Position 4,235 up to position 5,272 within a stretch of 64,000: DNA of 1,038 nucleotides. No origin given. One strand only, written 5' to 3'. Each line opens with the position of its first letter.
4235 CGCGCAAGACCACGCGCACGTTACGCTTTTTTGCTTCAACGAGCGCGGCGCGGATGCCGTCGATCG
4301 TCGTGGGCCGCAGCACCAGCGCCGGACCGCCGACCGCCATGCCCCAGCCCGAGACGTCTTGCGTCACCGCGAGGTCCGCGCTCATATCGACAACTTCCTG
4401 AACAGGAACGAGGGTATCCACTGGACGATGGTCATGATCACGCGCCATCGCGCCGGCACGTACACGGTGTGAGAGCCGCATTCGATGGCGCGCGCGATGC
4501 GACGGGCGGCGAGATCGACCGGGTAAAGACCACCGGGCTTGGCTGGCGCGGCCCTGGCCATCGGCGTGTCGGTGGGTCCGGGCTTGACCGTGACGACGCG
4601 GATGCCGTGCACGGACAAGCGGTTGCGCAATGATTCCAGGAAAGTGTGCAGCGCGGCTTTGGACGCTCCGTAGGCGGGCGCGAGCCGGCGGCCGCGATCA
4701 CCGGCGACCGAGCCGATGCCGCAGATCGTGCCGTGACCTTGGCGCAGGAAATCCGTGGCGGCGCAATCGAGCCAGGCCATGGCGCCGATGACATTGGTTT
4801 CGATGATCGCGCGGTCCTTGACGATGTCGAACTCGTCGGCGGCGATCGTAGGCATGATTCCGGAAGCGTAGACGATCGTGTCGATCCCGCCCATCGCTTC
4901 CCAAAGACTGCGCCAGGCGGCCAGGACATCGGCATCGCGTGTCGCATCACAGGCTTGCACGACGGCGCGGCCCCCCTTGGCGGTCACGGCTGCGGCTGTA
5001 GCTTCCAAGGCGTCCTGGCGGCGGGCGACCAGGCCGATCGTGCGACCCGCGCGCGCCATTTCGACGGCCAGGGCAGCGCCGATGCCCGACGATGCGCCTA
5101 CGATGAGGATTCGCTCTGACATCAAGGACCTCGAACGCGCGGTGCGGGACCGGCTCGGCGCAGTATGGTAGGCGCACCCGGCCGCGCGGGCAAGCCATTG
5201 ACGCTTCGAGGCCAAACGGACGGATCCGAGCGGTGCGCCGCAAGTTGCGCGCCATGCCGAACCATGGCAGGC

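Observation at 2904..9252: DprE2-DprE1-like epimerase pair, with hallmark ATGA coupling, embedded in a myxobacterial polysaccharide cluster next to a GT-C transferase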

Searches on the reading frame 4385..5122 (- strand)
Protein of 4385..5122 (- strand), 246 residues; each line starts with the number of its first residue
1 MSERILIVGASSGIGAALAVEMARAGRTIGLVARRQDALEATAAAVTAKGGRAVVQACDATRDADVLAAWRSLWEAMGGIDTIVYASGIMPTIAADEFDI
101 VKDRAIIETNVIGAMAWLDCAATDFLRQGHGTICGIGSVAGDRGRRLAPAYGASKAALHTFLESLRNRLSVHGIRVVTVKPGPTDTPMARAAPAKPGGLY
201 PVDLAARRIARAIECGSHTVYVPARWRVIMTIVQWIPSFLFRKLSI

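Call 9: search_protein_families(library=ncbifam, proteins=[window:4385-5122:-], max_evalue=0.01)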
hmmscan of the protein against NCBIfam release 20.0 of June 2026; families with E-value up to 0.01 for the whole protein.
window:4385-5122:- (246 aa): 225 families (the best 25 are shown)
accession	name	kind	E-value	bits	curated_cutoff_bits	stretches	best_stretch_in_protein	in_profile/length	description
NF005489.0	PRK07102.1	equivalog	3.4e-57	193.8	267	1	3-246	2-243/243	SDR family oxidoreductase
NF005437.0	PRK07024.1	equivalog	8.1e-48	163.1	266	1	2-243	4-245/259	SDR family oxidoreductase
NF053786.1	DcplherypntRedDprE2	equivalog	2.6e-38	132.1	250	1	3-246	9-252/252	decaprenylphospho-beta-D-erythro-pentofuranosid-2-ulose 2-reductase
NF006099.0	PRK08251.1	equivalog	3.6e-38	131.2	253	1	2-244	4-249/250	SDR family oxidoreductase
NF004825.0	PRK06181.1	equivalog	1.3e-36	126.3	215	1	3-239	7-246/268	SDR family oxidoreductase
NF005495.0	PRK07109.1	subfamily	4.7e-34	118.1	264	1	4-240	10-255/334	SDR family oxidoreductase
NF005559.1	PRK07231.1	subfamily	1.4e-33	116.4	215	1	5-193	7-195/249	glucose 1-dehydrogenase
NF005806.0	PRK07666.1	equivalog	7.6e-33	113.8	286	1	5-191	10-196/239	3-ketoacyl-ACP reductase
NF009466.0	PRK12826.1-2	subfamily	6.7e-32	110.9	222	1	1-192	2-195/248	3-oxoacyl-ACP reductase FabG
NF009384.0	PRK12743.1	equivalog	1.1e-27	96.9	264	1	3-223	7-229/258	SDR family oxidoreductase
NF005854.0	PRK07775.1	equivalog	1.3e-27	96.8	260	1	5-194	13-202/274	SDR family oxidoreductase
TIGR04316.1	dhbA_paeA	equivalog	1.5e-27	96.8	300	1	5-191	1-187/250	2,3-dihydro-2,3-dihydroxybenzoate dehydrogenase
NF005672.0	PRK07454.1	equivalog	2e-27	95.9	234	1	2-188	6-192/241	SDR family oxidoreductase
NF005594.0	PRK07326.1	equivalog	2.4e-27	96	271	1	4-194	8-196/237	SDR family oxidoreductase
NF004774.0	PRK06114.1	equivalog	3.6e-27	95.3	360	1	6-190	20-207/262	SDR family oxidoreductase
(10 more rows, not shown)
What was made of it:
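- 4382..5122 (-): DprE2-like short-chain dehydrogenase/reductase, 246 aa. It is the first gene of the operon. NCBIfam PRK07102 gives 194 bits (cut-off 267) and DprE2 gives 132 bits (cut-off 250), both aligned end to end (call 9).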

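Call 10: search_protein_families(library=pfam, proteins=[window:4385-5122:-], max_evalue=10)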
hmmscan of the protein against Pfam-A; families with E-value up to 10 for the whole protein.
window:4385-5122:- (246 aa): 10 families
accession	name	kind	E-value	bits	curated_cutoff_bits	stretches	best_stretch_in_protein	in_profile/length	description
PF00106.31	adh_short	-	1.3e-41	142.7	26.6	1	5-193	3-191/195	short chain dehydrogenase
PF13561.12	adh_short_C2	-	1.1e-28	100.8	27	1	9-197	1-189/236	Enoyl-(Acyl carrier protein) reductase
PF08659.16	KR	-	3.8e-09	37.2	22.6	1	5-168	3-166/180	KR domain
PF01370.27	Epimerase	-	0.00091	19.1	20.9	1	5-169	1-160/240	NAD dependent epimerase/dehydratase family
PF12242.14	Eno-Rase_NADH_b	-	0.0097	16.1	23.4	1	3-32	41-72/79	NAD(P)H binding domain of trans-2-enoyl-CoA reductase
PF03435.24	Sacchrp_dh_NADP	-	0.016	16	25.1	1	5-69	1-64/129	Saccharopine dehydrogenase NADP binding domain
PF02558.23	ApbA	-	0.019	15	22.2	1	5-61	1-58/150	Ketopantoate reductase PanE/ApbA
PF24743.1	DUF7692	-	0.058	14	26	1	28-63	5-40/55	Domain of unknown function (DUF7692)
PF04312.18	DUF460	-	0.12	12.5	28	1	3-76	29-100/135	Protein of unknown function (DUF460)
PF03807.23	F420_oxidored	-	0.28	12.3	21.6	1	13-66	9-62/94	NADP oxidoreductase coenzyme F420-dependent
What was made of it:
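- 4382..5122 (-): Pfam adh_short E 1e-41 (call 10).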

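Call 33: search_solved_structures(query=window:4385-5122:-, max_evalue=1e-20, show_alignments=1)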
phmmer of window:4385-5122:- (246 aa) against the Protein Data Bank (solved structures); distinct sequences matched with E-value up to 1e-20: 2.
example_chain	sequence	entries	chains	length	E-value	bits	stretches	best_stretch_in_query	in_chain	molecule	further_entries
2jah_A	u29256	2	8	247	1.4e-26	96.8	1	5-188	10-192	CLAVULANIC ACID DEHYDROGENASE | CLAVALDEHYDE DEHYDROGENASE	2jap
2ehd_A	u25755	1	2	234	4.1e-21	78.9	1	4-220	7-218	Oxidoreductase, short-chain dehydrogenase/reductase family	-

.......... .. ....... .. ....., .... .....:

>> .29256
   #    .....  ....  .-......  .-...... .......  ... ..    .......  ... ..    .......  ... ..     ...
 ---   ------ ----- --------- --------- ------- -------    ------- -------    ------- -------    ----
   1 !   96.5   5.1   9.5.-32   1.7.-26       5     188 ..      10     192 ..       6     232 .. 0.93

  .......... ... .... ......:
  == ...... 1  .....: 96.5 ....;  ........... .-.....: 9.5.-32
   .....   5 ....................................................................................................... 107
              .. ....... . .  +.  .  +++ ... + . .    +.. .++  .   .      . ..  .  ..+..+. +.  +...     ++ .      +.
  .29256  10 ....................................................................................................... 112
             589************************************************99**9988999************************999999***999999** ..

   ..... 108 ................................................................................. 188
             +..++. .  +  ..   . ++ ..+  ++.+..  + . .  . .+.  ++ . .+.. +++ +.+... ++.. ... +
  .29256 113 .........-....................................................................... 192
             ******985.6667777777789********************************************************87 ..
